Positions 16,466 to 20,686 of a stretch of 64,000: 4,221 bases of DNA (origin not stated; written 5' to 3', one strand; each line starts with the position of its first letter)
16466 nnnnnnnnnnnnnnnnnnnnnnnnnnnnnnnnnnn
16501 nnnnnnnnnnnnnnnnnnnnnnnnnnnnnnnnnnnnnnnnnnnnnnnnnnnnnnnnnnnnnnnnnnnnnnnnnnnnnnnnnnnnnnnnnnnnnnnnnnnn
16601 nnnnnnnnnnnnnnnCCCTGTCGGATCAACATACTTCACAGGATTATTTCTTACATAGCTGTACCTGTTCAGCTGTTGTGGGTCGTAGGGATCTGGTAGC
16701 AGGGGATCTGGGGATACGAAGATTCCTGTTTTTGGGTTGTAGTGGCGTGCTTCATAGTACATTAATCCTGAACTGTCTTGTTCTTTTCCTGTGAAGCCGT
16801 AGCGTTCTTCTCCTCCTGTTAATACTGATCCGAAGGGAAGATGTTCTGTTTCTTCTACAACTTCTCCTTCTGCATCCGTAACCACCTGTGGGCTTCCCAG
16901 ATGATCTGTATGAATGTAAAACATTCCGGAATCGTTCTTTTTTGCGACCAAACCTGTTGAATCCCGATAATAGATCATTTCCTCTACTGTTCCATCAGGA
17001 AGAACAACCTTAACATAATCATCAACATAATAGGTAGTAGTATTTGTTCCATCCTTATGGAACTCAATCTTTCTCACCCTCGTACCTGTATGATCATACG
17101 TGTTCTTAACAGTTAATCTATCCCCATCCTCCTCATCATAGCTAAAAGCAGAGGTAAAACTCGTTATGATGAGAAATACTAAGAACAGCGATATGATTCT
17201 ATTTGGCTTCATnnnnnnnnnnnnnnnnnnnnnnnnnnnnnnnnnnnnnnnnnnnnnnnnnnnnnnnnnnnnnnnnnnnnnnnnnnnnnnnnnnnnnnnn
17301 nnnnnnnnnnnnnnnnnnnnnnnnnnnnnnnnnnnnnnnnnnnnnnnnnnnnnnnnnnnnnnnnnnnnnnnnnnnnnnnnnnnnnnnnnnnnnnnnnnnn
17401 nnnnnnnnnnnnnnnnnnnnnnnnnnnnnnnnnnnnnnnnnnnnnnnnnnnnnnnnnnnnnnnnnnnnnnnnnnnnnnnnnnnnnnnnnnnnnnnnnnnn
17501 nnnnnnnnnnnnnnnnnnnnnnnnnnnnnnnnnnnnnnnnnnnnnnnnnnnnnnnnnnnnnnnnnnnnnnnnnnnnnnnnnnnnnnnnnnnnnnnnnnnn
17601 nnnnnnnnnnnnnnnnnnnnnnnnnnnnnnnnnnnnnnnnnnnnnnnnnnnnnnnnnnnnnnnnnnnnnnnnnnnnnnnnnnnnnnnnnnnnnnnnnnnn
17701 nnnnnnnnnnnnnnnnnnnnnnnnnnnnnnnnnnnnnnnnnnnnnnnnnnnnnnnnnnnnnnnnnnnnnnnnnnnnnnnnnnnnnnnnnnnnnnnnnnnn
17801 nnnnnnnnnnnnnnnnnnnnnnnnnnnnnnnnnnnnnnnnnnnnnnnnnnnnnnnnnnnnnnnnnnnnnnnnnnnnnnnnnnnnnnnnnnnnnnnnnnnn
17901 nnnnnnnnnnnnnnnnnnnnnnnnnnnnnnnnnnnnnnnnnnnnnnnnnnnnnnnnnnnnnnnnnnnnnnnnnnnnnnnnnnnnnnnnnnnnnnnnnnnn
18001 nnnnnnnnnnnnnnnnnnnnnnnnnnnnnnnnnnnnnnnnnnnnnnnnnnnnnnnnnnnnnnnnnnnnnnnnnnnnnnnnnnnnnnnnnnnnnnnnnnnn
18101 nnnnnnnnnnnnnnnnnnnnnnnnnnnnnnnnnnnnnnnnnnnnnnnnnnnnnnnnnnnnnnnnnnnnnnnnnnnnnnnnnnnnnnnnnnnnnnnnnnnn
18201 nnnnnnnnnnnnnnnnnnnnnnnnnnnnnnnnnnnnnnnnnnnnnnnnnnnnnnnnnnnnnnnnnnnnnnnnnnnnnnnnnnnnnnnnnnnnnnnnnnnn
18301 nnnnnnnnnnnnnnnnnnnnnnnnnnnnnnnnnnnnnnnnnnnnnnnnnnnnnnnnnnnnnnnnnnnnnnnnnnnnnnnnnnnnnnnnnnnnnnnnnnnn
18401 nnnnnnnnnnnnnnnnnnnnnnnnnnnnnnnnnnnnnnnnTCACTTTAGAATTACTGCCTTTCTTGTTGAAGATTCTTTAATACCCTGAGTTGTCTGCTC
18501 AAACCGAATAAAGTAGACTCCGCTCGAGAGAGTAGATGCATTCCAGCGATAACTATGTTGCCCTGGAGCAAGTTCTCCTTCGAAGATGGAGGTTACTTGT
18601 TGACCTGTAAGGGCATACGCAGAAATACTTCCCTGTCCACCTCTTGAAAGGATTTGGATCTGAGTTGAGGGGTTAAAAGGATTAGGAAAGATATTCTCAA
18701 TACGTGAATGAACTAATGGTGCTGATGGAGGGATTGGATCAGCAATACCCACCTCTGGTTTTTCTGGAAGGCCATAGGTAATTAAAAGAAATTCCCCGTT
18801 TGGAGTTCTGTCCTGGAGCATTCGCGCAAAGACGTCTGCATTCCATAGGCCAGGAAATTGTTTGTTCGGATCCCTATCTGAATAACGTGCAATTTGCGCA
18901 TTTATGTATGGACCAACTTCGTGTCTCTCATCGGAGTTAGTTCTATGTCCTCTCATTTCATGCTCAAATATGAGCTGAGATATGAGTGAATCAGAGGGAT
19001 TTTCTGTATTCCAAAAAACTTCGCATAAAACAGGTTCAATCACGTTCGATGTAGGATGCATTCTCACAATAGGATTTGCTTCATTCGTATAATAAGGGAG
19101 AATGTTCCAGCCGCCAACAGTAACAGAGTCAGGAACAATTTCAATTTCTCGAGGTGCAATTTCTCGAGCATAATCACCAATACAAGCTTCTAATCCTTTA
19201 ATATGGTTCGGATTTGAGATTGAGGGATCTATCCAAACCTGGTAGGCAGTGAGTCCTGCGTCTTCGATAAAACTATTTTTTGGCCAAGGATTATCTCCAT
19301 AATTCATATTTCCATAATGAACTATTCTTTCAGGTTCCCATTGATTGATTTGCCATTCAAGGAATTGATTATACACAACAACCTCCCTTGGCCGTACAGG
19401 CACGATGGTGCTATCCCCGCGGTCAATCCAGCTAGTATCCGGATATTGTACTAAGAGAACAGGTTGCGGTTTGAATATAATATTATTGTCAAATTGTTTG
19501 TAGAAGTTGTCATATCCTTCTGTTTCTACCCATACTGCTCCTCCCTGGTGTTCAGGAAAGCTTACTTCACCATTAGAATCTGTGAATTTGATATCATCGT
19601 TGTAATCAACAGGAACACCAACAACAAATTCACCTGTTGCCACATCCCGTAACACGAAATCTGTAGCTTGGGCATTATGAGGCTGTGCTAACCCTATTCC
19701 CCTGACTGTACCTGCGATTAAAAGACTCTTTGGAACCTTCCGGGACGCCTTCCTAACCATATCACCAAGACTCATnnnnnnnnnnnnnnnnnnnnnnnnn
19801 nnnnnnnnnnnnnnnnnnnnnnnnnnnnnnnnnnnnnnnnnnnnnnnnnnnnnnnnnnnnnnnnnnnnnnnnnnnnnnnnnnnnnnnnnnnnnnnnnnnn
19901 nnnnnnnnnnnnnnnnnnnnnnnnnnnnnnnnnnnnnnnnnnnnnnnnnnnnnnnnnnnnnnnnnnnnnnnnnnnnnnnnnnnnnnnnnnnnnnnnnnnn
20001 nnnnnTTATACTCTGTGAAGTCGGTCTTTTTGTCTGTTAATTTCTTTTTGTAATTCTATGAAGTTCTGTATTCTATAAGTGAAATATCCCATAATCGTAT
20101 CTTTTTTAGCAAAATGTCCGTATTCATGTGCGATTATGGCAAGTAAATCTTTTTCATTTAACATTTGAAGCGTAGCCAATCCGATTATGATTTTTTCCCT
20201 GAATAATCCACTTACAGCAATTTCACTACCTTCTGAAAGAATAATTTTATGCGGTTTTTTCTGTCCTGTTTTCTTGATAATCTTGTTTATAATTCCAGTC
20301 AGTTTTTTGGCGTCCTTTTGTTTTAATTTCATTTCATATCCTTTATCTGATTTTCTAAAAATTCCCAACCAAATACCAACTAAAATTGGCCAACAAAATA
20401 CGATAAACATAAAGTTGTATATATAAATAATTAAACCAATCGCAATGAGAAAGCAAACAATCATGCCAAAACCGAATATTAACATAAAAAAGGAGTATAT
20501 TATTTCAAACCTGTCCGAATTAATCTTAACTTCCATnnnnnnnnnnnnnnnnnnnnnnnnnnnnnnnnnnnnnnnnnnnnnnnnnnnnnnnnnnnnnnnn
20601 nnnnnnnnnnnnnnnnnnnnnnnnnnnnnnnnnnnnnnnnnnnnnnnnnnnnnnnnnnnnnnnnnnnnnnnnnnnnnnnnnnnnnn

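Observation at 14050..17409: AT-rich island encoding a signal-peptide mini-RHS protein with a barnase-like RNase toxin domain, followed by unclassifiable Lys-rich genes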

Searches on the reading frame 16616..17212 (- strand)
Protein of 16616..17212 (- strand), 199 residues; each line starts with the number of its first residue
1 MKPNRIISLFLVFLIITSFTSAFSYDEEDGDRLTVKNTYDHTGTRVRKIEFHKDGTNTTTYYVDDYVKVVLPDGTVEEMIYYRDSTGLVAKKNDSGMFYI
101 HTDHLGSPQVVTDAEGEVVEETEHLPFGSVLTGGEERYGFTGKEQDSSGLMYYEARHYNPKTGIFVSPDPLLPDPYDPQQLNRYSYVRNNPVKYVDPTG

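Call 37: find_homologous_proteins(query=window:16616-17212:-, max_evalue=0.001)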
Query window:16616-17212:- (199 aa): 19 proteins with E <= 0.001 among 230 candidates.
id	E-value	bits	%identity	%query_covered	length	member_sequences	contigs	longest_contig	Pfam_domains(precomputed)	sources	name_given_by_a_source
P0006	2.1e-47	179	53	91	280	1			PF05593.20,PF25023.2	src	-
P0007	2.7e-41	159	50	81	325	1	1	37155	PF25023.2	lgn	-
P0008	2.3e-34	137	60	59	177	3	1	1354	PF25023.2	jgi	-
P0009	1.7e-32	131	60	53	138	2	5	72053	PF25023.2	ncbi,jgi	-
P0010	1.0e-30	125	56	56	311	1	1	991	PF25023.2,PF03527.21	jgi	jgi:RHS repeat-associated protein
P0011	4.9e-30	123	58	52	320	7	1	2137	PF25023.2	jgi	-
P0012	8.8e-30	122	51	62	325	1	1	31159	PF15648.13,PF25023.2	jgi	jgi:RHS repeat-associated protein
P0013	4.6e-25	106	42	72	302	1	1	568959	PF25023.2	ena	-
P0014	1.7e-21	95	53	45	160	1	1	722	PF25023.2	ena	-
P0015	3.6e-17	81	55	44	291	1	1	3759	-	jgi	jgi:RHS repeat-associated protein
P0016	6.3e-17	80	43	54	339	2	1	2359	PF25023.2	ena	-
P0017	2.4e-14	71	36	93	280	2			PF05593.20,PF25023.2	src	-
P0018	9.3e-14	70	51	29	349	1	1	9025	-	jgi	jgi:RHS repeat-associated protein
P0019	6.3e-13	67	71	25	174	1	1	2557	-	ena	-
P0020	2.2e-12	65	49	38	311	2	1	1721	-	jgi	-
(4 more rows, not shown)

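Call 40: find_encoding_contigs(protein=P0007, flank=8000, max_places=3)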
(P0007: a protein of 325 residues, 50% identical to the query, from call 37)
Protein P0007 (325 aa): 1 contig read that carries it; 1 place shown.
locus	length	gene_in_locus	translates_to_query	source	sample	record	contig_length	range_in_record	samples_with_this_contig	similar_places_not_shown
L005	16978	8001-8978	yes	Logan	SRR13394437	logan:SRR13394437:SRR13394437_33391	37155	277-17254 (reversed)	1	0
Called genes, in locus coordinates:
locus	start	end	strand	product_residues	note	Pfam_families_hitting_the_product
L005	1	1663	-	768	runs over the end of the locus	-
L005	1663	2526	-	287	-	-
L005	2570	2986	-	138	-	PF01850:PIN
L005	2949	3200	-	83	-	PF04014:MazE_antitoxin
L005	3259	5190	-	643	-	PF00133:tRNA-synt_1, PF09334:tRNA-synt_1g, PF00133:tRNA-synt_1, PF09334:tRNA-synt_1g, PF00133:tRNA-synt_1, PF08264:Anticodon_1, PF19303:Anticodon_3, PF01588:tRNA_bind, +1 more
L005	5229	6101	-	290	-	PF00480:ROK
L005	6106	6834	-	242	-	PF06560:GPI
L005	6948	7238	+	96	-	-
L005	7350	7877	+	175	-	PF00827:Ribosomal_L15e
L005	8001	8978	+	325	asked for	PF25023:TEN_YD-shell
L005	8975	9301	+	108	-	-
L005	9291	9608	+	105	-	-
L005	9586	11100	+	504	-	PF03534:SpvB (weak), PF01839:FG-GAP (faint)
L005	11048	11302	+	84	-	-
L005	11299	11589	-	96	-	-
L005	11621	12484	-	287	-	-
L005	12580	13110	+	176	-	PF21033:RMD1-3 (weak), PF13432:TPR_16 (faint), PF13424:TPR_12 (weak), PF13431:TPR_17 (faint), PF00515:TPR_1, PF07719:TPR_2 (weak), PF13181:TPR_8 (weak), PF13414:TPR_11 (weak)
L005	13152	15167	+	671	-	-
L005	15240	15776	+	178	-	PF01909:NTP_transf_2, PF18765:Polbeta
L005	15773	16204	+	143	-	-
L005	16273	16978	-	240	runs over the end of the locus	-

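Call 41: find_encoding_contigs(protein=P0012, flank=8000, max_places=3)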
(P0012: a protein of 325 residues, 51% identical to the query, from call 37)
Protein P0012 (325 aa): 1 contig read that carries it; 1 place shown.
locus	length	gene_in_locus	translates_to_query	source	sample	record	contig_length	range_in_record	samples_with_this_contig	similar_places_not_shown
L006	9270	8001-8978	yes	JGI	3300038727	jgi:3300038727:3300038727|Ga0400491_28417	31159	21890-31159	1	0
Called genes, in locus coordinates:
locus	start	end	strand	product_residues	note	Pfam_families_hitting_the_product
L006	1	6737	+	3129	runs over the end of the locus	PF03534:SpvB, PF12256:TcdB_toxin_midN, PF05593:RHS_repeat, PF05345:He_PIG, PF05345:He_PIG, PF06848:Disaggr_repeat, PF24517:CBM96, PF05345:He_PIG, +12 more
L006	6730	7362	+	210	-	PF09346:SMI1_KNR4 (faint)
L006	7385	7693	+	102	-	-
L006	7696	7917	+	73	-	-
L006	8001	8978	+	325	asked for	PF25023:TEN_YD-shell, PF15648:Tox-REase-5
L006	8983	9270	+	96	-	?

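Call 73: find_encoding_contigs(protein=P0009, flank=6000, max_places=3)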
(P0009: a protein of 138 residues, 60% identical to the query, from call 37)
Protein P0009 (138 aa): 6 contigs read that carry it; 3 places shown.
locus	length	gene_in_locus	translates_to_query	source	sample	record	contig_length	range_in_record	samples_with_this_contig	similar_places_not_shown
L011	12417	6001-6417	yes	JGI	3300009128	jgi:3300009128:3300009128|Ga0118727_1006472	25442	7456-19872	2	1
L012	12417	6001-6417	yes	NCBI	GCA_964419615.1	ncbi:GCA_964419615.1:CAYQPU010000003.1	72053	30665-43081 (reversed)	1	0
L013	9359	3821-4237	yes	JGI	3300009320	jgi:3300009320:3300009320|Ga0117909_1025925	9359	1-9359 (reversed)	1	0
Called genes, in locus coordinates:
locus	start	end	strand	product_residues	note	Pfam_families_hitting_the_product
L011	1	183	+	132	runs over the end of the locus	PF00411:Ribosomal_S11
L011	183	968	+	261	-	PF01193:RNA_pol_L, PF01000:RNA_pol_A_bac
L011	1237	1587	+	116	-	PF00828:Ribosomal_L27A (weak), PF17135:Ribosomal_L18 (weak)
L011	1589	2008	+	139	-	PF00572:Ribosomal_L13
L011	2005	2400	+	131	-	PF00380:Ribosomal_S9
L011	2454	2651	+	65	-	PF01194:RNA_pol_N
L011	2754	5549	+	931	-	PF00133:tRNA-synt_1, PF09334:tRNA-synt_1g, PF01406:tRNA-synt_1e, PF08264:Anticodon_1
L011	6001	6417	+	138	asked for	PF25023:TEN_YD-shell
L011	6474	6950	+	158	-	-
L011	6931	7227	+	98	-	-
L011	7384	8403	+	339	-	-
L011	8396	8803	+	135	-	-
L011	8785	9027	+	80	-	-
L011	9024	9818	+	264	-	PF03534:SpvB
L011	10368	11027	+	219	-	PF02778:tRNA_int_endo_N, PF01974:tRNA_int_endo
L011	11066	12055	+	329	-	-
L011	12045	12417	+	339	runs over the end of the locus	PF00752:XPG_N, PF00867:XPG_I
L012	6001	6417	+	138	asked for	PF25023:TEN_YD-shell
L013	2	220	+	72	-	?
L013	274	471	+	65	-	PF01194:RNA_pol_N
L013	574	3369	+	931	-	PF00133:tRNA-synt_1, PF09334:tRNA-synt_1g, PF01406:tRNA-synt_1e, PF08264:Anticodon_1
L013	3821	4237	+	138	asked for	PF25023:TEN_YD-shell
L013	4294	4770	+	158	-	-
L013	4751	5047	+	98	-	-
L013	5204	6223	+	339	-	-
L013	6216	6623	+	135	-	-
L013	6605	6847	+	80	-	-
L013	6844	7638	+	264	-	PF03534:SpvB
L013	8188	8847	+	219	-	PF02778:tRNA_int_endo_N, PF01974:tRNA_int_endo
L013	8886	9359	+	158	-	?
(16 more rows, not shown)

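Call 74: find_encoding_contigs(protein=P0013, flank=6000, max_places=2)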
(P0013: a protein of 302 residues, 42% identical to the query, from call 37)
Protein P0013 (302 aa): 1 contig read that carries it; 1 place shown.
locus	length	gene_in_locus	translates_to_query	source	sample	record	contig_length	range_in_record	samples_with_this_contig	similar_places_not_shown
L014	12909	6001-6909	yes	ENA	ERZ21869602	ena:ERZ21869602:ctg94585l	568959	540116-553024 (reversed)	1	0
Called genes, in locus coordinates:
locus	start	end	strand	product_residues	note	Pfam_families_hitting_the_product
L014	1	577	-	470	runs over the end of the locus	PF13701:DDE_Tnp_1_4, PF01609:DDE_Tnp_1 (weak)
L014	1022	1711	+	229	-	PF01797:Y1_Tnp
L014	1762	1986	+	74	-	-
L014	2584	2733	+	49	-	-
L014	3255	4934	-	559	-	PF14104:DUF4277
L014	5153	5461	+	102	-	PF01797:Y1_Tnp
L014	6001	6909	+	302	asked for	PF25023:TEN_YD-shell (weak)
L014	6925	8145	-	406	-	PF13546:DDE_5, PF01609:DDE_Tnp_1 (faint)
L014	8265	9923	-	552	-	PF14104:DUF4277, PF01609:DDE_Tnp_1 (faint)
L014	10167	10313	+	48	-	-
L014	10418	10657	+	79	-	-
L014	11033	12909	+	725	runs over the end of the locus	-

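Call 79: search_protein_families(library=pfam, proteins=[L011:6387-6950:+, L011:7384-8403:+, L011:9024-9818:+, L005:8975-9301:+, L005:9291-9608:+, L005:9586-11100:+, P0011, P0010, P0006], max_evalue=0.01)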
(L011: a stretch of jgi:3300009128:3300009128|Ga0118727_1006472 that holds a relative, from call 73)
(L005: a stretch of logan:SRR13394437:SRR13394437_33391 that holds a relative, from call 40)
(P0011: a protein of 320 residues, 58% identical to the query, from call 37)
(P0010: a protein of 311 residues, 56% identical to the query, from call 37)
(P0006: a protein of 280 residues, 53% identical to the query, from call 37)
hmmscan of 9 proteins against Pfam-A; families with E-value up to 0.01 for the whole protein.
L011:6387-6950:+ (187 aa): 0 families

L011:7384-8403:+ (339 aa): 0 families

L011:9024-9818:+ (264 aa): 1 family
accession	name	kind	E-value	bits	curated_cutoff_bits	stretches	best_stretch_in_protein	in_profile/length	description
PF03534.18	SpvB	-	1.2e-12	48.2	22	1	56-217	4-182/287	Salmonella virulence plasmid 65kDa B protein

L005:8975-9301:+ (108 aa): 1 family
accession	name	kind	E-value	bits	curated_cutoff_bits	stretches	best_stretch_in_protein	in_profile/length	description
PF15657.11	Tox-HNH-EHHH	-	0.0076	17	25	0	55-99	11-59/69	HNH/Endo VII superfamily nuclease toxins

L005:9291-9608:+ (105 aa): 1 family
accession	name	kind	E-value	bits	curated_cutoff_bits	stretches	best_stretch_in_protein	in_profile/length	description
PF02513.24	Spin-Ssty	-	3e-05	24.2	25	1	19-59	2-42/50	Spin/Ssty Family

L005:9586-11100:+ (504 aa): 4 families
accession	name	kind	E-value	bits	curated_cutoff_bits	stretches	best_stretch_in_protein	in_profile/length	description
PF03534.18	SpvB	-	5.6e-11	42.6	22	1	87-167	3-79/287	Salmonella virulence plasmid 65kDa B protein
PF01839.29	FG-GAP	-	1.3e-06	28.6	22.1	1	407-428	7-27/37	FG-GAP repeat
PF13517.12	FG-GAP_3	-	0.0001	23.2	26.9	1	409-486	1-59/61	FG-GAP-like repeat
PF13202.12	EF-hand_5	-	0.0072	16.2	25.9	0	368-379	6-17/25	EF hand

P0011 (320 aa): 2 families
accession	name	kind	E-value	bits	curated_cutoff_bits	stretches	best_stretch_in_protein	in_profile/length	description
PF05593.20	RHS_repeat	-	0.0002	22.1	22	0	85-109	11-37/38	RHS Repeat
PF03527.20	RHS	-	0.0015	18.8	27.9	1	6-36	2-32/38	RHS protein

P0010 (311 aa): 1 family
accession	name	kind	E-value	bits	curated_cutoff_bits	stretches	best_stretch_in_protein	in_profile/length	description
PF03527.20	RHS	-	5.9e-06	26.5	27.9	1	15-48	1-34/38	RHS protein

P0006 (280 aa): 3 families
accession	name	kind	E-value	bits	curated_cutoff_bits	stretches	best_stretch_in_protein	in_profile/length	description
PF25023.1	TEN_YD-shell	-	8e-10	37.9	50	1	52-244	688-892/909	Teneurin YD-shell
PF05593.20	RHS_repeat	-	1.3e-08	35.4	22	1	69-100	1-30/38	RHS Repeat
PF03527.20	RHS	-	6.7e-05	23.1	27.9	1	148-182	1-35/38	RHS protein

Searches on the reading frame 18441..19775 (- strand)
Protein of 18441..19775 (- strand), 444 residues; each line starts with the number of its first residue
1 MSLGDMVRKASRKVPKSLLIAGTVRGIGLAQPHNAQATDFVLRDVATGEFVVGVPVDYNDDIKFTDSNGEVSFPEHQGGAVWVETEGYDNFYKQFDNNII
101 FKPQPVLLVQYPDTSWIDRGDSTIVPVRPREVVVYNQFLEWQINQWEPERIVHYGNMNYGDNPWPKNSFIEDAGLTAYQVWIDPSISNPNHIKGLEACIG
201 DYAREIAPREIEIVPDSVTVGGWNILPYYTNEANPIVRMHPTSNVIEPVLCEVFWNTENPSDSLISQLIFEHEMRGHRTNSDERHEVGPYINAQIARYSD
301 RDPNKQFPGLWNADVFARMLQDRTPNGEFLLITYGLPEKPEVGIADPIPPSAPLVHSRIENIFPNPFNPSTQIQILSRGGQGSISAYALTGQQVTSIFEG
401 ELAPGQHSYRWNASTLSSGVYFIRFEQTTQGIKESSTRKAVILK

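Call 3: search_protein_families(library=pfam, proteins=[window:18441-19775:-], max_evalue=0.1)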
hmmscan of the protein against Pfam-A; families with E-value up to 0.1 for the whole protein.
window:18441-19775:- (444 aa): 1 family
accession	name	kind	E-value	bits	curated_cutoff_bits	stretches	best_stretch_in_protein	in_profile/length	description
PF18962.6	Por_Secre_tail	-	8.8e-08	32.8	27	1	362-431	1-68/75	Secretion system C-terminal sorting domain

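Call 4: search_protein_families(library=ncbifam, proteins=[window:18441-19775:-], max_evalue=0.1)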
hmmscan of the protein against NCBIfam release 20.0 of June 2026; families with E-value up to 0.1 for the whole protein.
window:18441-19775:- (444 aa): 3 families
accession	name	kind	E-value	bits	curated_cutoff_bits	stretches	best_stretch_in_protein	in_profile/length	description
TIGR04183.1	Por_Secre_tail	domain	3.8e-06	26.8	23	1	362-430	1-63/72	T9SS type A sorting domain-containing protein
NF038113.1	T9SSA_dep_M36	equivalog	0.00017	19.9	885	1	358-430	791-860/869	T9SS-dependent M36 family metallopeptidase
NF052323.1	T9SSA_dep_M6i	equivalog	0.0018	16.3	600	1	363-443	961-1042/1043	T9SS-dependent M6-like inactivated metalloprotease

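Call 93: search_protein_families(library=phrogs, proteins=[window:18441-19775:-], max_evalue=0.05)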
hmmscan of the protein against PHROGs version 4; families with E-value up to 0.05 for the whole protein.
window:18441-19775:- (444 aa): 0 families

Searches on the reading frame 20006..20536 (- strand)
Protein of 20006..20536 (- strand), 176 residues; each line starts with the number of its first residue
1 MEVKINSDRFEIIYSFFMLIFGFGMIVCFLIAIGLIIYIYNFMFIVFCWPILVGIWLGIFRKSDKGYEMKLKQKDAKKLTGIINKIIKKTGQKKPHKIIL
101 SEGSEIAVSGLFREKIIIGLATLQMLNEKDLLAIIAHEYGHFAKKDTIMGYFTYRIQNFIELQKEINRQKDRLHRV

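Call 14: search_protein_families(library=pfam, proteins=[window:20006-20536:-], max_evalue=1)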
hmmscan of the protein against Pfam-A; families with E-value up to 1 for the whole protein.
window:20006-20536:- (176 aa): 4 families
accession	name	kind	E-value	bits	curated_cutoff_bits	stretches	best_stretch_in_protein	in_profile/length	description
PF01435.24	Peptidase_M48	-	3.8e-08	33.8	20.3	1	75-159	3-93/186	Peptidase family M48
PF05569.17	Peptidase_M56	-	3.9e-08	33.3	31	1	52-155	114-217/296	BlaR1 peptidase M56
PF10026.15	DUF2268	-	0.012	15.6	23.6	1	94-144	31-78/195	Predicted Zn-dependent protease (DUF2268)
PF13960.11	DUF4218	-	0.15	12.4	27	1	113-162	15-64/114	Domain of unknown function (DUF4218)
